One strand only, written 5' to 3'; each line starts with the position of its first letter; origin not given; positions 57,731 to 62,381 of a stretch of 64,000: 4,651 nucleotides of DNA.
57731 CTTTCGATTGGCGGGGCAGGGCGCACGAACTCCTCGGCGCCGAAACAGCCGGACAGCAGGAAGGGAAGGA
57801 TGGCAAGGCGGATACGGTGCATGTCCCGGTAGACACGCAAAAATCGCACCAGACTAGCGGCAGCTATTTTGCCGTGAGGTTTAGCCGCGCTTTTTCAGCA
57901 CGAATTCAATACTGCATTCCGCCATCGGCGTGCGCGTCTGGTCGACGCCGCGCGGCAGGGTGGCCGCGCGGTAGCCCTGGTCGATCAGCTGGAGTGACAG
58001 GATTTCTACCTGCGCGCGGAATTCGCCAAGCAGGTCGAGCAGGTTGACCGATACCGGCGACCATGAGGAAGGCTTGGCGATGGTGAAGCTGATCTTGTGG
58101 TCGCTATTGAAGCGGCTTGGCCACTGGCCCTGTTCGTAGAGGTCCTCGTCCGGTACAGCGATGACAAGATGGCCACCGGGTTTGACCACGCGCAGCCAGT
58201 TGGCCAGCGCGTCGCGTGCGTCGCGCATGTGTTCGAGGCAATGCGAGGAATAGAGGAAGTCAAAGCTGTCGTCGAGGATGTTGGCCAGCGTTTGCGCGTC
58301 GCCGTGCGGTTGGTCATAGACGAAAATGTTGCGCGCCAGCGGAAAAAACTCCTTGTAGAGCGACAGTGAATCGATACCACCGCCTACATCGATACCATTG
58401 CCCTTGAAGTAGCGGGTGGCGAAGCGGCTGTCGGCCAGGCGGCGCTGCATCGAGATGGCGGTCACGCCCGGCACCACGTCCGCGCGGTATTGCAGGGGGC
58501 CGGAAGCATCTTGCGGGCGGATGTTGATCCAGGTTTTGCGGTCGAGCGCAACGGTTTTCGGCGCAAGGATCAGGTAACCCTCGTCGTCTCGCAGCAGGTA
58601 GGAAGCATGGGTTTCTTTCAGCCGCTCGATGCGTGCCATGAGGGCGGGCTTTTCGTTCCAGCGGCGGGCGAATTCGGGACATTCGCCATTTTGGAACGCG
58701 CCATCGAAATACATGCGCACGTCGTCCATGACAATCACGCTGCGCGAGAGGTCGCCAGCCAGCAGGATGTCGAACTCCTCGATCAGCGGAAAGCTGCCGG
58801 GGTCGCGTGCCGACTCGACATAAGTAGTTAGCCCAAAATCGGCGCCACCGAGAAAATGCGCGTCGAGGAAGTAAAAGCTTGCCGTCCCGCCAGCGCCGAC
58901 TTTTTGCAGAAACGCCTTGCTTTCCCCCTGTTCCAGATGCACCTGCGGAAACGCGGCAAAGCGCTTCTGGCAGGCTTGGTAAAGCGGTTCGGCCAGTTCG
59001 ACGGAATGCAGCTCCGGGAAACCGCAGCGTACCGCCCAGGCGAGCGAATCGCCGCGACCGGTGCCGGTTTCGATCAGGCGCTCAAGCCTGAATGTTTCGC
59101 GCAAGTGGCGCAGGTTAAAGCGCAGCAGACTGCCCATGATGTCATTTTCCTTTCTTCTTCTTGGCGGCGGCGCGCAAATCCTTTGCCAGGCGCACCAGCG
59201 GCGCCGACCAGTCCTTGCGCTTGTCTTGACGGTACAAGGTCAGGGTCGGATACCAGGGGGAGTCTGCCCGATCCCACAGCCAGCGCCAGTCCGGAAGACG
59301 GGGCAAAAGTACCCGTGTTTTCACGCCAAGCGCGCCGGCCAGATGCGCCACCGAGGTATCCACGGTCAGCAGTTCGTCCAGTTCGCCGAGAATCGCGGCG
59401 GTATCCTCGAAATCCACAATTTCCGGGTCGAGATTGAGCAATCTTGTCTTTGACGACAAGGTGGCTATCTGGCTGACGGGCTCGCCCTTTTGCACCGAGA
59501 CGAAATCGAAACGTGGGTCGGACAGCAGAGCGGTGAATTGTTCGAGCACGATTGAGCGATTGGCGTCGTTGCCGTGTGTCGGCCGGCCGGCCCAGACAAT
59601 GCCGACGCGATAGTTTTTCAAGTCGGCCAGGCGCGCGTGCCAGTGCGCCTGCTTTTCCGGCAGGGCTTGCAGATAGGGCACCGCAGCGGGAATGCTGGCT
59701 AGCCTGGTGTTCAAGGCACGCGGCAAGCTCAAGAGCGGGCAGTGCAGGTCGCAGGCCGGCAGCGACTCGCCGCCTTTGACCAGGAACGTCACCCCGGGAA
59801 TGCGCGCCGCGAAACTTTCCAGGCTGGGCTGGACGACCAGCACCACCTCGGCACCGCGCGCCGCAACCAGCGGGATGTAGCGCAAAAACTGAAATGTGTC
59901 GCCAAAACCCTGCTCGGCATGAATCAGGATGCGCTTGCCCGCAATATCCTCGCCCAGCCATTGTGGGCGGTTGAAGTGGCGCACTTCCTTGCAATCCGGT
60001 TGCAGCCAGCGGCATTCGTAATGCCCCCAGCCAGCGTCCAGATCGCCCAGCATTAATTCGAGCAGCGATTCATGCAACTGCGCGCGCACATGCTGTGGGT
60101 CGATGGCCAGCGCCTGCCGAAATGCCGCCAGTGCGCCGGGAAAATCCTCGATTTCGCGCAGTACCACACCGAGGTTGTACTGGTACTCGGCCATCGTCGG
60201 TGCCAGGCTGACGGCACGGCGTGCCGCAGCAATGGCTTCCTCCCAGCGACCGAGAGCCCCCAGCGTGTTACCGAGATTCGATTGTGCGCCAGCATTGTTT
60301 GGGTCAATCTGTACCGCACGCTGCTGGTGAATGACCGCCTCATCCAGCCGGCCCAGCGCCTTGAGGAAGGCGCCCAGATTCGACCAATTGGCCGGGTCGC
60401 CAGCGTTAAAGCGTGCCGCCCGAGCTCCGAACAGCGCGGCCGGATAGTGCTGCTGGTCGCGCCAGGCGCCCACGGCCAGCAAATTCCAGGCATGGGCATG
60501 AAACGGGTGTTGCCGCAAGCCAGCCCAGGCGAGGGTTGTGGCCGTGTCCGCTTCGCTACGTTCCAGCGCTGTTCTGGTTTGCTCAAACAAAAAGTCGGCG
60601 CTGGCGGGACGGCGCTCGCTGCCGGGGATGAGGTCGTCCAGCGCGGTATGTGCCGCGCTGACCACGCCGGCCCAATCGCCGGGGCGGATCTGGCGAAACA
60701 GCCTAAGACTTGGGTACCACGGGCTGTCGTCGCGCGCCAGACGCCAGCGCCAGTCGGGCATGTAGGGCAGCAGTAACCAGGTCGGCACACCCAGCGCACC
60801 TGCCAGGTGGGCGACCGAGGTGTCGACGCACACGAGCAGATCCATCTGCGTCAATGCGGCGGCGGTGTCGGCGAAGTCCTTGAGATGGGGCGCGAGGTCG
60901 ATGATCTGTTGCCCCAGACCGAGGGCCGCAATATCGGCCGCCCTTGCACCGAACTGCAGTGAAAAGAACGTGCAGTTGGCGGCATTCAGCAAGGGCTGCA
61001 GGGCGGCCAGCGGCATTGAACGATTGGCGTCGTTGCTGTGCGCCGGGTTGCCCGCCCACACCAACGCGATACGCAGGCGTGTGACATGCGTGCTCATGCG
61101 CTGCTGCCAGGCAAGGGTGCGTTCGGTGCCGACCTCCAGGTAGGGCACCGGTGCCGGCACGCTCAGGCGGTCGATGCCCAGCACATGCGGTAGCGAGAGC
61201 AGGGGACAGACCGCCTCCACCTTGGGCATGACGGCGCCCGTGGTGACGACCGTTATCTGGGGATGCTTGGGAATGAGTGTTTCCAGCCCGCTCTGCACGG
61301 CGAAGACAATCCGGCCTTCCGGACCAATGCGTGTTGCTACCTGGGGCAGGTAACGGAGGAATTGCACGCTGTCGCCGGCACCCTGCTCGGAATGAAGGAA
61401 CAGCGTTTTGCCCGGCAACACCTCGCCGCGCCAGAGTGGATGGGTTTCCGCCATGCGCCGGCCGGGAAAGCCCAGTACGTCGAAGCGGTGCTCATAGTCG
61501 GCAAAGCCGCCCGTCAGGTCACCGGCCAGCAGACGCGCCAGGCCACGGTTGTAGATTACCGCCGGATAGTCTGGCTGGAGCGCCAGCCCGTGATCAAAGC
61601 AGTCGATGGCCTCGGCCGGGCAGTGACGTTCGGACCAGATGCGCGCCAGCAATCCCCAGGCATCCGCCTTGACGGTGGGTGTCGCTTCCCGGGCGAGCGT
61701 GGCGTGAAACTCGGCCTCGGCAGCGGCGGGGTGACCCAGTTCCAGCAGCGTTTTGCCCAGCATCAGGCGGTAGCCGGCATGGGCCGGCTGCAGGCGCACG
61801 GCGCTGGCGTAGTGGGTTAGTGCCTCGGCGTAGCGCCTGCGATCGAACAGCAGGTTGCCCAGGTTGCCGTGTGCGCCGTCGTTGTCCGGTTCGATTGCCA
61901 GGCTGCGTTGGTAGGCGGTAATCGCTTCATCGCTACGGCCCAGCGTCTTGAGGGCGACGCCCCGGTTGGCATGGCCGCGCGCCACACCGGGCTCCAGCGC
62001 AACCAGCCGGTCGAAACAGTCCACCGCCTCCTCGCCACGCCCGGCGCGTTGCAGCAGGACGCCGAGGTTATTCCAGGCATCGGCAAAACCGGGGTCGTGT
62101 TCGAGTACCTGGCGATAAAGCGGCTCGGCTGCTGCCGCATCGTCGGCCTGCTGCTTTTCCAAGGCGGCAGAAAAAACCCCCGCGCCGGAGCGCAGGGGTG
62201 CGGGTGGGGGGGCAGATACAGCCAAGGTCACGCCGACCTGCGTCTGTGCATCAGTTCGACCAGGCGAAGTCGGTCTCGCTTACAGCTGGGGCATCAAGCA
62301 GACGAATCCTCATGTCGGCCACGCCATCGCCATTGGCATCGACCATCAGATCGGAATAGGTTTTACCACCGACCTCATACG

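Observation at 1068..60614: Over-represented asymmetric 26-nt dispersed motif (14 copies in 64 kb): candidate DNA-uptake-sequence-like or other genome-wide signal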

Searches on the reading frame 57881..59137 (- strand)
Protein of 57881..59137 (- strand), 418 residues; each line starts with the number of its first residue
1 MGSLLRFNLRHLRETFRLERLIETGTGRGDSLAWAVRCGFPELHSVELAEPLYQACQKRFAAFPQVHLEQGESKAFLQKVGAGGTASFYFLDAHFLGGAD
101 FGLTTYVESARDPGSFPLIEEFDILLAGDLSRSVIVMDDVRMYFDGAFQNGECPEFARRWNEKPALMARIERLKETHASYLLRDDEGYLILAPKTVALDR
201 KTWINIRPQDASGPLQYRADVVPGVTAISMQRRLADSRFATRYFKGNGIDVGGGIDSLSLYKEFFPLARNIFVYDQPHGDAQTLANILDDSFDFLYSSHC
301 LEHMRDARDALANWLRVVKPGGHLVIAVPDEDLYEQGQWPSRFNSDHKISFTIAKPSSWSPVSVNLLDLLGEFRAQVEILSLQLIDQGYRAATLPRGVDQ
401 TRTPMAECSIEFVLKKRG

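Call 16: search_protein_families(library=pfam, proteins=[window:57881-59137:-], max_evalue=0.01)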
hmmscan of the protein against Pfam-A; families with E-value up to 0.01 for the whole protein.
window:57881-59137:- (418 aa): 7 families
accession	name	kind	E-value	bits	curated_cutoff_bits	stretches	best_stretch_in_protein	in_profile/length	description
PF13489.12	Methyltransf_23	-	6.7e-13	49.1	27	1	245-350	23-143/164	Methyltransferase domain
PF08241.18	Methyltransf_11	-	9.6e-12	45.8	21.2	1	277-326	47-95/95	Methyltransferase domain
PF13649.12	Methyltransf_25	-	3.1e-08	34.6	27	1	278-322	52-97/97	Methyltransferase domain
PF08242.18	Methyltransf_12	-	5.7e-07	30.6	30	1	282-324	59-98/98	Methyltransferase domain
PF01209.24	Ubie_methyltran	-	0.0011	18.8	20.1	1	279-326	105-151/233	ubiE/COQ5 methyltransferase family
PF13847.12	Methyltransf_31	-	0.0022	18.1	27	1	279-332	61-117/145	Methyltransferase domain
PF13578.12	Methyltransf_24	-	0.0078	17.5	26.3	0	278-326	54-102/105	Methyltransferase domain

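Call 46: find_homologous_proteins(query=window:57881-59137:-, max_evalue=1e-20)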
Query window:57881-59137:- (418 aa): 469 proteins with E <= 1e-20 among 8000 candidates; the best 120 are listed.
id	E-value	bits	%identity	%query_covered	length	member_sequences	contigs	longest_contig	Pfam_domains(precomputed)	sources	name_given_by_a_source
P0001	2.2e-284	961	100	100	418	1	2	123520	PF13489.13,PF13649.13,PF08241.19,PF08242.19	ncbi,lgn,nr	ncbi:MAG: class I SAM-dependent methyltransferase [Rhodocyclaceae bacterium]|nr:class I SAM-dependen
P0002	1.4e-245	833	85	100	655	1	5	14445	PF13489.13,PF13649.13,PF05711.18,PF13578.13,PF08241.19,PF08242.19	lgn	-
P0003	1.2e-227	774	79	100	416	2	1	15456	PF13847.13,PF13489.13,PF13649.13,PF08241.19,PF08242.19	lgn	-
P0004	4.9e-222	756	76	100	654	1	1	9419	PF13489.13,PF13649.13,PF05711.18,PF13578.13,PF08241.19,PF08242.19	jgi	jgi:SAM-dependent methyltransferase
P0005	4.4e-220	749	76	100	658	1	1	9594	PF13489.13,PF13649.13,PF05711.18,PF13578.13,PF08241.19,PF08242.19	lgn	-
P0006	2.5e-219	747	75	100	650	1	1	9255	PF13489.13,PF13649.13,PF05711.18,PF13578.13,PF08241.19,PF08242.19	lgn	-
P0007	5.6e-219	745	74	100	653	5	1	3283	PF13489.13,PF13649.13,PF05711.18,PF13578.13,PF08241.19,PF08242.19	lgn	-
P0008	5.3e-217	739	73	100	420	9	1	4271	PF13489.13,PF13649.13,PF08241.19,PF08242.19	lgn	-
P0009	9.4e-202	689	70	100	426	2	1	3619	PF13847.13,PF13489.13,PF13649.13,PF08241.19,PF08242.19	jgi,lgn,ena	-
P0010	1.5e-197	675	70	100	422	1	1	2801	PF13489.13,PF13649.13,PF08241.19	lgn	-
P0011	2.0e-196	671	71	100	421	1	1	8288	PF13489.13,PF13649.13,PF08241.19,PF08242.19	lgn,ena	-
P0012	8.9e-194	662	67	100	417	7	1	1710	PF13489.13,PF13649.13,PF08241.19,PF08242.19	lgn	-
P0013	1.3e-193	662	70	100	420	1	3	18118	PF13847.13,PF13489.13,PF13649.13,PF13578.13,PF08241.19,PF08242.19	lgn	-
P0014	3.8e-191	654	83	84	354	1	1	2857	PF13489.13,PF08241.19,PF08242.19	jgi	jgi:SAM-dependent methyltransferase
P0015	2.4e-190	651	65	100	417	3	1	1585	PF13489.13,PF13649.13,PF08241.19,PF08242.19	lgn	-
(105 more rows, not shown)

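Call 48: find_encoding_contigs(protein=P0003, flank=10000, max_places=2)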
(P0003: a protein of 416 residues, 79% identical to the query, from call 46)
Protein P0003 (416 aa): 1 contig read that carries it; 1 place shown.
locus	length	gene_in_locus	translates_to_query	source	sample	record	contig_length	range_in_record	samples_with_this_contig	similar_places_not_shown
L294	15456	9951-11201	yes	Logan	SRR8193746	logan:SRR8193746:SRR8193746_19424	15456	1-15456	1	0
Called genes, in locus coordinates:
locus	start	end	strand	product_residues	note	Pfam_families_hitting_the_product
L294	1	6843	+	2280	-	?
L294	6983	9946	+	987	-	PF07719:TPR_2 (faint), PF00515:TPR_1 (weak), PF13414:TPR_11 (weak), PF13432:TPR_16 (weak), PF14559:TPR_19 (weak), PF00515:TPR_1 (weak), PF14559:TPR_19 (weak), PF13432:TPR_16, +10 more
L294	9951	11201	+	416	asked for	PF13489:Methyltransf_23, PF08241:Methyltransf_11, PF13649:Methyltransf_25 (weak), PF08242:Methyltransf_12 (weak), PF13847:Methyltransf_31 (weak)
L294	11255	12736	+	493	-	PF02321:OEP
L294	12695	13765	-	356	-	-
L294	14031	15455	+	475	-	?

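Call 49: find_encoding_contigs(protein=P0002, flank=10000, max_places=2)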
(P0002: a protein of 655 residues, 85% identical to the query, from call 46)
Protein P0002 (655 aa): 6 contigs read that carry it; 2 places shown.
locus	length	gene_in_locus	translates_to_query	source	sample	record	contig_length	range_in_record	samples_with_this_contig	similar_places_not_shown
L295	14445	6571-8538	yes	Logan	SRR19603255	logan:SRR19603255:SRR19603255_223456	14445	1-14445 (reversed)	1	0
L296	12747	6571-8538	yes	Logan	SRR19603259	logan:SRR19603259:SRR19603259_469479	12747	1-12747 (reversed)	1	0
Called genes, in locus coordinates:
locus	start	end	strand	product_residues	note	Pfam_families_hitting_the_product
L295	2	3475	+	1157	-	?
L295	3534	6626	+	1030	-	PF13432:TPR_16, PF13414:TPR_11 (weak), PF13432:TPR_16, PF14559:TPR_19 (weak), PF00515:TPR_1, PF13414:TPR_11, PF13424:TPR_12, PF13432:TPR_16, +16 more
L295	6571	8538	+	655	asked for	PF13649:Methyltransf_25 (faint), PF08242:Methyltransf_12 (faint), PF08241:Methyltransf_11, PF13489:Methyltransf_23, PF05711:TylF, PF13578:Methyltransf_24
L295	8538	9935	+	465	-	PF02321:OEP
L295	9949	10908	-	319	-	-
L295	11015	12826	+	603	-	PF00664:ABC_membrane, PF00005:ABC_tran, PF02463:SMC_N (faint)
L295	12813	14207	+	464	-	PF25917:BSH_RND (weak), PF25935:BSH_LcnD (weak), PF25973:BSH_CzcB, PF25994:HH_AprE, PF26002:Beta-barrel_AprE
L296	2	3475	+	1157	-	?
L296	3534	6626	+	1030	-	PF13432:TPR_16, PF13414:TPR_11 (weak), PF13432:TPR_16, PF14559:TPR_19 (weak), PF00515:TPR_1, PF13414:TPR_11, PF13424:TPR_12, PF13432:TPR_16, +16 more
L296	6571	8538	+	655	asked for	PF13649:Methyltransf_25 (faint), PF08242:Methyltransf_12 (faint), PF08241:Methyltransf_11, PF13489:Methyltransf_23, PF05711:TylF, PF13578:Methyltransf_24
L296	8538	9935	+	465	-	PF02321:OEP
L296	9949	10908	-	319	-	-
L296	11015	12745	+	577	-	?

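Call 72: find_encoding_contigs(protein=P0004, flank=10000, max_places=1)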
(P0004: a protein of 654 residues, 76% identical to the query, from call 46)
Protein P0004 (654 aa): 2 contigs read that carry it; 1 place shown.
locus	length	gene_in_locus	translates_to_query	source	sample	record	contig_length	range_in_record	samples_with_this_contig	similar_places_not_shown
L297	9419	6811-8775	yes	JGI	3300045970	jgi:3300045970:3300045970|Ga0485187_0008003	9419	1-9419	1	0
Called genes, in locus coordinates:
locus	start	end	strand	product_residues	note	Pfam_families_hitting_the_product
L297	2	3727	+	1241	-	?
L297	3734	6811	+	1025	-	PF00515:TPR_1 (weak), PF13414:TPR_11 (weak), PF13424:TPR_12, PF14559:TPR_19 (weak), PF00515:TPR_1 (weak), PF13414:TPR_11 (weak), PF13432:TPR_16 (weak), PF13424:TPR_12, +25 more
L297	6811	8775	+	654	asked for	PF13649:Methyltransf_25 (faint), PF13489:Methyltransf_23, PF08241:Methyltransf_11, PF08242:Methyltransf_12 (weak), PF05711:TylF, PF13578:Methyltransf_24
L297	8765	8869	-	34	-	-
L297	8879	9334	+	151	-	PF05717:TnpB_IS66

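Call 73: find_encoding_contigs(protein=P0005, flank=10000, max_places=1)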
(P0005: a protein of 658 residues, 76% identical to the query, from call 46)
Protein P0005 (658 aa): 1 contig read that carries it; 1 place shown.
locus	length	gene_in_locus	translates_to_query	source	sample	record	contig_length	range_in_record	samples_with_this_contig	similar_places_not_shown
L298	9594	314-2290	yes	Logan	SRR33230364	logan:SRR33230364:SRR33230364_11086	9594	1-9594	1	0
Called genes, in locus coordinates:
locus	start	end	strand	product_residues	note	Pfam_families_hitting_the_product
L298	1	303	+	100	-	?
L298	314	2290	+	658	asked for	PF13649:Methyltransf_25 (faint), PF08242:Methyltransf_12 (faint), PF13489:Methyltransf_23, PF08241:Methyltransf_11, PF05711:TylF, PF13578:Methyltransf_24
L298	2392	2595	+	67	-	-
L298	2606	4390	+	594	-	PF00664:ABC_membrane, PF00005:ABC_tran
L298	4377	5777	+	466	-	PF25994:HH_AprE, PF26002:Beta-barrel_AprE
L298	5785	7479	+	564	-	PF02321:OEP, PF05036:SPOR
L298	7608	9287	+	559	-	PF00669:Flagellin_N, PF00700:Flagellin_C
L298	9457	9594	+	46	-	?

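Call 74: find_encoding_contigs(protein=P0013, flank=10000, max_places=1)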
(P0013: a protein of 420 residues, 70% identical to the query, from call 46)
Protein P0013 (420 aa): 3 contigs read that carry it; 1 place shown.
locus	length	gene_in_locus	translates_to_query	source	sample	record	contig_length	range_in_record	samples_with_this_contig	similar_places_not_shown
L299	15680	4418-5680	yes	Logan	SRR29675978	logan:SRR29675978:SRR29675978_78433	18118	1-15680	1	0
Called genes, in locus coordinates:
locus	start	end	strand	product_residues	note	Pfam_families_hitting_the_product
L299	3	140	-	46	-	?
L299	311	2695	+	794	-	PF13432:TPR_16, PF14559:TPR_19 (weak), PF23914:TPR_CcmH_CycH, PF00515:TPR_1 (weak), PF13414:TPR_11, PF14559:TPR_19 (weak), PF13424:TPR_12, PF13844:Glyco_transf_41, +15 more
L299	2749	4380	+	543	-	PF05050:Methyltransf_21, PF04765:TOD1_MUCI70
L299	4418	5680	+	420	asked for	PF13578:Methyltransf_24 (faint), PF13649:Methyltransf_25 (faint), PF13847:Methyltransf_31 (faint), PF13489:Methyltransf_23, PF08241:Methyltransf_11, PF08242:Methyltransf_12 (weak)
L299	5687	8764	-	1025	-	PF00515:TPR_1 (faint), PF07719:TPR_2 (faint), PF13181:TPR_8 (faint), PF13371:TPR_9 (faint), PF13414:TPR_11 (weak), PF13424:TPR_12 (weak), PF13844:Glyco_transf_41, PF01075:Glyco_transf_9, +5 more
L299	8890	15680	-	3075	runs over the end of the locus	?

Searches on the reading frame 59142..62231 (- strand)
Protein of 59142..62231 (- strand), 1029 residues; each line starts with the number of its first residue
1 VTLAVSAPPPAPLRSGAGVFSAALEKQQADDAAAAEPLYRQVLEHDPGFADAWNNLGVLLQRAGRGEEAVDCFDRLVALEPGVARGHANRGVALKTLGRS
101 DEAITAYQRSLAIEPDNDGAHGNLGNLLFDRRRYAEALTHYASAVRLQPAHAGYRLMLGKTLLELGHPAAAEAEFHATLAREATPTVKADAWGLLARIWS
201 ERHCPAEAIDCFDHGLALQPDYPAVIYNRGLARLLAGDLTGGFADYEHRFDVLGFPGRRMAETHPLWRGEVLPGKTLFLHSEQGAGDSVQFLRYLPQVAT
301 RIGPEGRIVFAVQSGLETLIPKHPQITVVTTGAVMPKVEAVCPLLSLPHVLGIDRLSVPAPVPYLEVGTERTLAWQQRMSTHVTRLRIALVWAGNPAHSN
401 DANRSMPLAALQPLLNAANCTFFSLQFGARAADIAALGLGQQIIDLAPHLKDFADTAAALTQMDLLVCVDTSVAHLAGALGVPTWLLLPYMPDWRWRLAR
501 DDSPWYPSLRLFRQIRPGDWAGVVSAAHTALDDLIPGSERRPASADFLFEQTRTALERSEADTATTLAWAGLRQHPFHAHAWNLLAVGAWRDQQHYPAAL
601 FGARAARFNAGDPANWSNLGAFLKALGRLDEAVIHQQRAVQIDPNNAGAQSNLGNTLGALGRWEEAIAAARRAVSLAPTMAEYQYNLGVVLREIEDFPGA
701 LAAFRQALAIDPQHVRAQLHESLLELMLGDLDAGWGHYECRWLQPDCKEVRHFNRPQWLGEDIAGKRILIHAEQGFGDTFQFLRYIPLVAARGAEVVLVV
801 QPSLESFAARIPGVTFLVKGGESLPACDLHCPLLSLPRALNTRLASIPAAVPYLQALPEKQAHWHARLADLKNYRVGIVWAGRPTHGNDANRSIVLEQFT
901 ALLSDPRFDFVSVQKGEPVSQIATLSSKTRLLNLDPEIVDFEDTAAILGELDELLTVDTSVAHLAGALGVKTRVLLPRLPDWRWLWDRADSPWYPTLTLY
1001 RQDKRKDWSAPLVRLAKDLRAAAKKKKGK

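Call 16: search_protein_families(library=pfam, proteins=[window:59142-62231:-], max_evalue=0.01)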
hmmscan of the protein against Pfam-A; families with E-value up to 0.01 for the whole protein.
window:59142-62231:- (1029 aa): 25 families
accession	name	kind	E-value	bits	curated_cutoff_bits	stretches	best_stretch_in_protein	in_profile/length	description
PF00515.34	TPR_1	-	1.9e-48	160.8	27.8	6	84-117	1-34/34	Tetratricopeptide repeat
PF07719.23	TPR_2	-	1.6e-46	153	27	6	681-714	1-34/34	Tetratricopeptide repeat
PF13414.12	TPR_11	-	2.1e-41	139.8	26.8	4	625-661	6-42/42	TPR repeat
PF13431.12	TPR_17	-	2e-39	131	24.4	3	38-69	1-32/34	Tetratricopeptide repeat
PF13432.12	TPR_16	-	1.1e-33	115.6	32.7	5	653-713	3-63/65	Tetratricopeptide repeat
PF13181.12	TPR_8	-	7.5e-32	107.2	25.7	2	85-117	2-34/34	Tetratricopeptide repeat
PF14559.12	TPR_19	-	7.6e-27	93.9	25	4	28-86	3-61/68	Tetratricopeptide repeat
PF13424.12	TPR_12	-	7.5e-25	87.4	30.1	4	648-712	4-76/77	Tetratricopeptide repeat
PF13428.12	TPR_14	-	5.4e-24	82.7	23.5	1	653-688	7-42/44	Tetratricopeptide repeat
PF13374.12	TPR_10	-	6.9e-19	67.7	27.5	1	647-676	2-31/42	Tetratricopeptide repeat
PF13371.12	TPR_9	-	3.4e-16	59.5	35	3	661-724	9-72/73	Tetratricopeptide repeat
PF13176.12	TPR_7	-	4.2e-16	58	27.9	0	52-80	1-29/36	Tetratricopeptide repeat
PF23914.1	TPR_CcmH_CycH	-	9.3e-16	58.5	42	0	612-655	49-92/158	Cytochrome c-type biogenesis protein H TPR domain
PF24575.1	TPR_Slam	-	3.5e-11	43.9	35.2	0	20-83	19-80/104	Surface lipoprotein assembly modifier, N-terminal TPR repeats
PF01075.23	Glyco_transf_9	-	1.7e-08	34.6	22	1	437-484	159-205/247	Glycosyltransferase family 9 (heptosyltransferase)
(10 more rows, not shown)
